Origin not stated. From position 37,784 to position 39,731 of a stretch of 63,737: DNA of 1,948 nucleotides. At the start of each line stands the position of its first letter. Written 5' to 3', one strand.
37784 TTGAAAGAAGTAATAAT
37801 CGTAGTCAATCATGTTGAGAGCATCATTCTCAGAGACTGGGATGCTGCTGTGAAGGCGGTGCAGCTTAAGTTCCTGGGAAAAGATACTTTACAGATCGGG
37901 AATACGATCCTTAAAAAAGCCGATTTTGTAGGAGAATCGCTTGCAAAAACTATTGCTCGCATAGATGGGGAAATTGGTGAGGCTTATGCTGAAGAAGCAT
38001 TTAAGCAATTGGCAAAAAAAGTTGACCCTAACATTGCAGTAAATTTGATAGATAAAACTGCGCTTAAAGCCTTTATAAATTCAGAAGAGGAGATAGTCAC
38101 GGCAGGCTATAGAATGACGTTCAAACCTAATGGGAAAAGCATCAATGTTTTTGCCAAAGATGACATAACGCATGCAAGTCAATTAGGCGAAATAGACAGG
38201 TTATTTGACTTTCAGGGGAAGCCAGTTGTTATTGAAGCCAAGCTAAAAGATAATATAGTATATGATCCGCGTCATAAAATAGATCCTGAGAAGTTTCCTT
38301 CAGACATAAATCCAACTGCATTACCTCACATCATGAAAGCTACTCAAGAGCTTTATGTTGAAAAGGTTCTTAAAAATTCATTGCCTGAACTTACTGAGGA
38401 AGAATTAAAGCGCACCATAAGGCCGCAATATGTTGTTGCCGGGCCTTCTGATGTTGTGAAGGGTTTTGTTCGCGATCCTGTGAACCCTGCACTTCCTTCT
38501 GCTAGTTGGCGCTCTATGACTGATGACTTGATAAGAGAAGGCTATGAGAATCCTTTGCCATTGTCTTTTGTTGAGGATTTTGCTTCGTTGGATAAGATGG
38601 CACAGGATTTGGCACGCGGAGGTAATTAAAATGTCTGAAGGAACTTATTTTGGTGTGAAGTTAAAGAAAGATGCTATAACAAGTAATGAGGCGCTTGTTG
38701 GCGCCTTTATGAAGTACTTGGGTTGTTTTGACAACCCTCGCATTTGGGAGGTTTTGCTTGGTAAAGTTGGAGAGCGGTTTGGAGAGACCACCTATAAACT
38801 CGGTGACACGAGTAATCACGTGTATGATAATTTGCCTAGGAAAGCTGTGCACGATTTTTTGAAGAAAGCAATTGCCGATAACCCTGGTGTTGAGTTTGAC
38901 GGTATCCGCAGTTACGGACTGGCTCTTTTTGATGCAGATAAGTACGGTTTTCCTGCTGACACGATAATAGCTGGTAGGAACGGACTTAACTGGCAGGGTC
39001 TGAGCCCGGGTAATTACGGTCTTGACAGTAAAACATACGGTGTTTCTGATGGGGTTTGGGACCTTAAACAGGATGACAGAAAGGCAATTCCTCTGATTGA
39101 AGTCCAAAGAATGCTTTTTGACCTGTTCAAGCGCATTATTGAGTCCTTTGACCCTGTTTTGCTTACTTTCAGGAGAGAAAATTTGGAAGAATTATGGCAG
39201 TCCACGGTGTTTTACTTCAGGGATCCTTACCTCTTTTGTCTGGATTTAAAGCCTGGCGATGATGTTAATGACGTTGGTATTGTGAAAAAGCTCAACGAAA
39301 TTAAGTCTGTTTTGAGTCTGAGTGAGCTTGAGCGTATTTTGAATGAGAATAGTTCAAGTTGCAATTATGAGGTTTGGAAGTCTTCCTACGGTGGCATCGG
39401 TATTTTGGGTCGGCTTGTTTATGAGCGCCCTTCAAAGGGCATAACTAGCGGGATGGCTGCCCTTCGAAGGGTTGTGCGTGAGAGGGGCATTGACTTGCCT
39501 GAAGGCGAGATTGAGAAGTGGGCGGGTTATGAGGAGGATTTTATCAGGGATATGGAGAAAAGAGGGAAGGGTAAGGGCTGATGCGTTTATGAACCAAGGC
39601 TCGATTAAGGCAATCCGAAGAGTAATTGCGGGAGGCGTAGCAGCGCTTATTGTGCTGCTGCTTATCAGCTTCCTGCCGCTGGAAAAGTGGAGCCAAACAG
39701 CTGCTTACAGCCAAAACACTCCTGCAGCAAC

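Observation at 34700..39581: Surface protein with a compositionally foreign PD-(D/E)xK-like C-terminal cassette plus a downstream partner gene: polymorphic-toxin/immunity-like module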

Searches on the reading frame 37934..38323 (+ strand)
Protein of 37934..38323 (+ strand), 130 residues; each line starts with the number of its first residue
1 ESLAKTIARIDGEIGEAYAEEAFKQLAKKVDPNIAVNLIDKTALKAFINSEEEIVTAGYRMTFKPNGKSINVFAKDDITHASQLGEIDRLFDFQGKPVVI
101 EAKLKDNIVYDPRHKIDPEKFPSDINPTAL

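Call 31: search_solved_structures(query=A3, max_evalue=10, show_alignments=3)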
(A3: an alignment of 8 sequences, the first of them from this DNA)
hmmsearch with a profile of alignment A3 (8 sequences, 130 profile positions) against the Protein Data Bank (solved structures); distinct sequences matched with E-value up to 10: 17.
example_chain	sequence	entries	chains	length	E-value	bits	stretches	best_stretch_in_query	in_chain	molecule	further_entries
3kf9_A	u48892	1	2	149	0.51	13.2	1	12-43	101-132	Caltractin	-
9pxj_F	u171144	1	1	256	0.67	12.9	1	40-76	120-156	Pyocin L2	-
3q54_A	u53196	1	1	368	1.1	12.2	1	65-102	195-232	Outer membrane assembly lipoprotein YfgL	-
5ljo_B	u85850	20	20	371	1.1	12.2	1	65-102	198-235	Outer membrane protein assembly factor BamB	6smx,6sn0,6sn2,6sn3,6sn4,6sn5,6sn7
8spr_B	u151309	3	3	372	1.1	12.1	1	65-102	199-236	Outer membrane protein assembly factor BamB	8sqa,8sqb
28jl_B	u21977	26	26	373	1.1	12.1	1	65-102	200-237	Outer membrane protein assembly factor BamB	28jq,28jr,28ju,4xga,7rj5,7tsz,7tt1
3q7m_A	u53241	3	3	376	1.1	12.1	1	65-102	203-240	Lipoprotein yfgL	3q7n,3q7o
2yh3_A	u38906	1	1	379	1.1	12.1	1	65-102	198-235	LIPOPROTEIN YFGL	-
6wce_A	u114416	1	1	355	1.1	12.1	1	15-49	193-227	Pyridoxal-5-phosphate binding protein A (P5PA)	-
3prw_A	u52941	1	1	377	1.1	12.1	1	65-102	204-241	Lipoprotein yfgL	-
7nri_B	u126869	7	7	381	1.1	12.1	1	65-102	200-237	Outer membrane protein assembly factor BamB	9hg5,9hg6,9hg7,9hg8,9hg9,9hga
5ayw_B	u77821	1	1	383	1.1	12.1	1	65-102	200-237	Outer membrane protein assembly factor BamB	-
5d0o_B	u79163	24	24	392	1.2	12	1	65-102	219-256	Outer membrane protein assembly factor BamB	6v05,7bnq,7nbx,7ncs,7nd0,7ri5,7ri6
3p1l_A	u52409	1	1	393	1.2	12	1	65-102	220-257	Lipoprotein yfgL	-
6lyq_B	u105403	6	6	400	1.2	12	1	65-102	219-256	Outer membrane protein assembly factor BamB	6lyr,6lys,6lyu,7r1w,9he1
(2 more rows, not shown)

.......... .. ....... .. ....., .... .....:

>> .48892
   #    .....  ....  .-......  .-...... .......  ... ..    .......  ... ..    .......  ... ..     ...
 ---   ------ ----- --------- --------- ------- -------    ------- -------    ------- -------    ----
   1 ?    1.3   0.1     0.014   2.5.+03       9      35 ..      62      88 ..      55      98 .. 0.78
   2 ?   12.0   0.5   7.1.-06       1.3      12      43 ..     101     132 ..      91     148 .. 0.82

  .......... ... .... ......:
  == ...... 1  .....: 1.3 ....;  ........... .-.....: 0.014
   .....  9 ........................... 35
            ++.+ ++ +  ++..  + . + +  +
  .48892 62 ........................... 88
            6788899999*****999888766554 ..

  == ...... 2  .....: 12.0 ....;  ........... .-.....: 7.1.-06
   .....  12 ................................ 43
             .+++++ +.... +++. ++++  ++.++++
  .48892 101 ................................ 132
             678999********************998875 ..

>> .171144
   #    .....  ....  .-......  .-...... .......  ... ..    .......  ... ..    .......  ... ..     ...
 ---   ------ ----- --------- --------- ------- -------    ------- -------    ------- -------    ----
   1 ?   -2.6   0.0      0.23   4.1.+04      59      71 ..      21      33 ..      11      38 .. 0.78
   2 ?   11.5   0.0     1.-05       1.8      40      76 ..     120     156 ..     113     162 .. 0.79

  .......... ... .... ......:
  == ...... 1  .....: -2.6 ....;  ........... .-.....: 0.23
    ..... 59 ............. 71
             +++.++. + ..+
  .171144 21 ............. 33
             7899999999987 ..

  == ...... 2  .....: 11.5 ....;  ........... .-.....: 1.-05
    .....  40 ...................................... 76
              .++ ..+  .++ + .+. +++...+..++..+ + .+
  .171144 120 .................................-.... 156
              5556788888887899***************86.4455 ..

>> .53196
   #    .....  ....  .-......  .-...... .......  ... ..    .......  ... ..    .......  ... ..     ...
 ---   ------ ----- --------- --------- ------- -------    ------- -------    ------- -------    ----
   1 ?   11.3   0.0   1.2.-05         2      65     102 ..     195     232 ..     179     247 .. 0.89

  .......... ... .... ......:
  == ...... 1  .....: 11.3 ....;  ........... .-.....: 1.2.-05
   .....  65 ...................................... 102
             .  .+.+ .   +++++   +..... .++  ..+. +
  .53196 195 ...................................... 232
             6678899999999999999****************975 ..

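Call 41: search_protein_families(library=pfam, alignment_id=A3, max_evalue=10)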
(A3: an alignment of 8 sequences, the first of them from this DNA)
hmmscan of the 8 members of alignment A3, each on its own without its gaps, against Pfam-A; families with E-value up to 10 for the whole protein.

A. member 1, seq(130 aa): 1 family
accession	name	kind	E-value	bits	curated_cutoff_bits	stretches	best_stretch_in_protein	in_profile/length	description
PF22518.2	DUF6997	-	0.14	12.7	27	1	43-105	49-113/175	Domain of unknown function (DUF6997)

B. families by the number of members that match (of 8 scanned): 6 families
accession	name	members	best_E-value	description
PF22518.2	DUF6997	2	0.065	Domain of unknown function (DUF6997)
PF03437.21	BtpA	1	0.0022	BtpA family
PF06303.17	MatP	1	0.042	MatP N-terminal domain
PF09703.15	Cas_Csa4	1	0.12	CRISPR-associated protein (Cas_Csa4)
PF15594.11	Imm50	1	0.13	Immunity protein 50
PF24426.1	HTH_NDX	1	0.2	NDX Homeobox-like domain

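Call 46: find_related_loci(query=A3, collection=metagenome_contigs, flank=6000)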
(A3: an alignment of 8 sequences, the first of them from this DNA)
Query A3 (130 aa) in metagenome_contigs; peptide patterns used: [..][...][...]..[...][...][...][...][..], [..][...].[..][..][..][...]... (x = any residue, [..] = any of these).
600 stretches matched a pattern, but none encodes a relative of the query by tblastn (E <= 1e-3).

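Call 67: find_related_loci(query=A3, collection=viral_contigs, flank=6000)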
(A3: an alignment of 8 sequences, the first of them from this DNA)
Query A3 (130 aa) in viral_contigs; peptide patterns used: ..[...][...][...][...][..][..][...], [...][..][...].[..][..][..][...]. (x = any residue, [..] = any of these).
232 stretches matched a pattern, but none encodes a relative of the query by tblastn (E <= 1e-3).

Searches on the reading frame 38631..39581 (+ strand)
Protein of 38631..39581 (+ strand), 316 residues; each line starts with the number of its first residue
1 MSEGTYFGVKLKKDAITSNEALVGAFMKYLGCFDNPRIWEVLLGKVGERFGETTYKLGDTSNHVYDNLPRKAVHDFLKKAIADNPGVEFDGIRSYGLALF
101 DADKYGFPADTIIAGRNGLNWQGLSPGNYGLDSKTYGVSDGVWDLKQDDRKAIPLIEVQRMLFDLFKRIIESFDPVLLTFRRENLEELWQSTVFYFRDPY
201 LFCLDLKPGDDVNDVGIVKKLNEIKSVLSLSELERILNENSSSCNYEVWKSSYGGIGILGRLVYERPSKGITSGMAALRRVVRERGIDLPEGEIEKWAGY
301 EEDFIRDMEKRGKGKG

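Call 5: search_protein_families(library=pfam, proteins=[window:38631-39581:+], max_evalue=1)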
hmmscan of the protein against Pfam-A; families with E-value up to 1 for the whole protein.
window:38631-39581:+ (316 aa): 0 families

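Call 6: search_protein_families(library=ncbifam, proteins=[window:38631-39581:+], max_evalue=1)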
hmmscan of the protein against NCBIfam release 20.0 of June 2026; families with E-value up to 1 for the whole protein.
window:38631-39581:+ (316 aa): 0 families

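Call 9: find_homologous_proteins(query=window:38631-39578:+, max_evalue=0.001)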
Query window:38631-39578:+ (316 aa): 3 proteins with E <= 0.001 among 3055 candidates.
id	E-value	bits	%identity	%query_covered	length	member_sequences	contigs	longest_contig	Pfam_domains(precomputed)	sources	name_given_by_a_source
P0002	1.3e-212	723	100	100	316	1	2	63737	-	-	-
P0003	4.5e-121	422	61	98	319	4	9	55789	-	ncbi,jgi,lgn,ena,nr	ncbi:hypothetical protein J4470_02000 [Candidatus Woesearchaeota archaeon]|nr:hypothetical protein [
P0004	1.1e-102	362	57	100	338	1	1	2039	-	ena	-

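Call 10: find_encoding_contigs(protein=P0003, flank=10000, max_places=6)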
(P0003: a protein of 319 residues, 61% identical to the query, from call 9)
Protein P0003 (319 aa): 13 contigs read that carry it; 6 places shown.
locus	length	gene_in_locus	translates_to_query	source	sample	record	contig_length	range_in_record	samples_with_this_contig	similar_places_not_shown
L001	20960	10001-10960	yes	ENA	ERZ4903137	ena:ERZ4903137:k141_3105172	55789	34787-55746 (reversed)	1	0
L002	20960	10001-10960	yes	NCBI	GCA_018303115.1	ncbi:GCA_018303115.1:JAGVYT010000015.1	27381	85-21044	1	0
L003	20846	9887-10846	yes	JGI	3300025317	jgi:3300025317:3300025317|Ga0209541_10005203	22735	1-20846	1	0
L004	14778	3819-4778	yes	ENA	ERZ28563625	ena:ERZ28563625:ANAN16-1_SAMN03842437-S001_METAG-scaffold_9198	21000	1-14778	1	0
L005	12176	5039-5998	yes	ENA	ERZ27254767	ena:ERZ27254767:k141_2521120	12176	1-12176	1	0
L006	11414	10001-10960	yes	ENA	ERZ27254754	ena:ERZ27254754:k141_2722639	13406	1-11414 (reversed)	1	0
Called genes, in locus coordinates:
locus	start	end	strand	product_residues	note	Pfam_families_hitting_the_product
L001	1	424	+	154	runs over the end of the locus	?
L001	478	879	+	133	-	-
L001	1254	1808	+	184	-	-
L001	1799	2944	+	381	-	-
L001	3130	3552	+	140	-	-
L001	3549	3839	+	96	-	-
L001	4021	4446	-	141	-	PF12802:MarR_2 (weak), PF13404:HTH_AsnC-type, PF13412:HTH_24, PF08279:HTH_11 (weak), PF01037:AsnC_trans_reg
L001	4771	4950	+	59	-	-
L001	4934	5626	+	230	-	-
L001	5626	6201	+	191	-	-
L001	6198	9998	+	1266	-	-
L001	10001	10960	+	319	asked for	-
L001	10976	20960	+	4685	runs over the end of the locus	-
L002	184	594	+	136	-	-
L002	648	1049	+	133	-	-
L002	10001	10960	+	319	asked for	-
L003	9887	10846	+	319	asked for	-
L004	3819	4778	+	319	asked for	-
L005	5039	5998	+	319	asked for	-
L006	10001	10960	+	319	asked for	-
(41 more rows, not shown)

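Call 12: find_encoding_contigs(protein=P0004, flank=5000, max_places=4)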
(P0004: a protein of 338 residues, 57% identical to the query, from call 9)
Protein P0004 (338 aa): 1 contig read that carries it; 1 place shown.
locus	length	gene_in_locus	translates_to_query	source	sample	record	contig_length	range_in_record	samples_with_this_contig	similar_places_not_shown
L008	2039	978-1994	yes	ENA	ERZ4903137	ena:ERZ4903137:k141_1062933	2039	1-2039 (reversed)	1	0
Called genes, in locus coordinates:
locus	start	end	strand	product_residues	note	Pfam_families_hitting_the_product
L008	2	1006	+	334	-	?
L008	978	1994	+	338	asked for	-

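Call 42: search_protein_families(library=padloc, proteins=[window:38631-39578:+], max_evalue=1)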
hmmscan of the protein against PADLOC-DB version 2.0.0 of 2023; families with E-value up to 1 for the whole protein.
window:38631-39578:+ (316 aa): 0 families

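Call 45: find_related_loci(query=A5, collection=genome_contigs, flank=8000)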
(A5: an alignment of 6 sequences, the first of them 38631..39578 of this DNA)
Query A5 (316 aa) in genome_contigs; peptide patterns used: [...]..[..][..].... (x = any residue, [..] = any of these).
22 stretches matched a pattern; 1 encode a relative of the query (tblastn E <= 1e-3); 1 distinct loci.
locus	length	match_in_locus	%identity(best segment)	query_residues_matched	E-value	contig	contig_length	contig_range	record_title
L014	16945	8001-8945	61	1-307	7e-128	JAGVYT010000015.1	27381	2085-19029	Candidatus Woesearchaeota archaeon isolate RIFCSPHIGHO2_02_FULL_45_15 rifcsphigho2_02_scaffold_3948, whole genome shotgu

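Call 47: find_related_loci(query=A5, collection=metagenome_contigs, flank=8000)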
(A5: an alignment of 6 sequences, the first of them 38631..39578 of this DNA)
Query A5 (316 aa) in metagenome_contigs; peptide patterns used: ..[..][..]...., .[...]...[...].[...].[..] (x = any residue, [..] = any of these).
433 stretches matched a pattern; 1 encode a relative of the query (tblastn E <= 1e-3); 1 distinct loci.
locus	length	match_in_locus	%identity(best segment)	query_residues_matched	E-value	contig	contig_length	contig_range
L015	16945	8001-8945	61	1-307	5e-128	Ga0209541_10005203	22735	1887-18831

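Call 66: find_related_loci(query=A5, collection=viral_contigs, flank=6000)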
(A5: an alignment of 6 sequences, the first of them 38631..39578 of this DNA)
Query A5 (316 aa) in viral_contigs; peptide patterns used: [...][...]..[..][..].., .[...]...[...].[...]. (x = any residue, [..] = any of these).
274 stretches matched a pattern, but none encodes a relative of the query by tblastn (E <= 1e-3).

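Call 70: search_protein_families(library=pfam, alignment_id=A5, max_evalue=10)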
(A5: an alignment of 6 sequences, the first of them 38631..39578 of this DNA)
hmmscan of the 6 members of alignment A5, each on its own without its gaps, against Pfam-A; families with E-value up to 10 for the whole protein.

A. member 1, window:38631-39578:+ (316 aa): 0 families

B. families by the number of members that match (of 6 scanned): 3 families
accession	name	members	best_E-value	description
PF24826.1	SNU71_N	1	0.074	SNU71 N-terminal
PF23556.1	TPR_Vps41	1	0.21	Vps41 TPR-like region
PF06918.19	DUF1280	1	0.41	Protein of unknown function (DUF1280)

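Call 71: search_solved_structures(query=A5, max_evalue=10, show_alignments=1)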
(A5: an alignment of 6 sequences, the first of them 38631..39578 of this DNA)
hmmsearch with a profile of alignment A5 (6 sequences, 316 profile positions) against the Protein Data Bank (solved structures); distinct sequences matched with E-value up to 10: 4.
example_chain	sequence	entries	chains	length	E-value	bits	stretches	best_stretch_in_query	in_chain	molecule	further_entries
4ggj_A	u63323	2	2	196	0.65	12.4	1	124-181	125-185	Mitochondrial cardiolipin hydrolase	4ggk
6se5_A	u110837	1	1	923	0.95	11.8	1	204-254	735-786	Mgp-operon protein 3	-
6se7_A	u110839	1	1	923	0.97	11.8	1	204-254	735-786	Mgp-operon protein 3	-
5ox7_A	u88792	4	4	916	0.97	11.8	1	204-254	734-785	Mgp-operon protein 3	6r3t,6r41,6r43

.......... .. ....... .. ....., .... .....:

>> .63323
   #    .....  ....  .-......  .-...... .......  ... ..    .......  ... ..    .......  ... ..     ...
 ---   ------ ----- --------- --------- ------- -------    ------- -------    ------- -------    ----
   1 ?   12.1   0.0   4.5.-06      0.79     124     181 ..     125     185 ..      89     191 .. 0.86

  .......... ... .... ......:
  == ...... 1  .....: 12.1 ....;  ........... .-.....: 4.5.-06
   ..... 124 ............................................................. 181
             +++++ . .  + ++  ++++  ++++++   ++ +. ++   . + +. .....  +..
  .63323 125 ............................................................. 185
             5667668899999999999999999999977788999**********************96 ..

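Call 90: search_protein_families(library=phrogs, proteins=[window:38631-39578:+], max_evalue=0.1)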
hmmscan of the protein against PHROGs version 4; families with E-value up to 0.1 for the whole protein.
window:38631-39578:+ (316 aa): 0 families
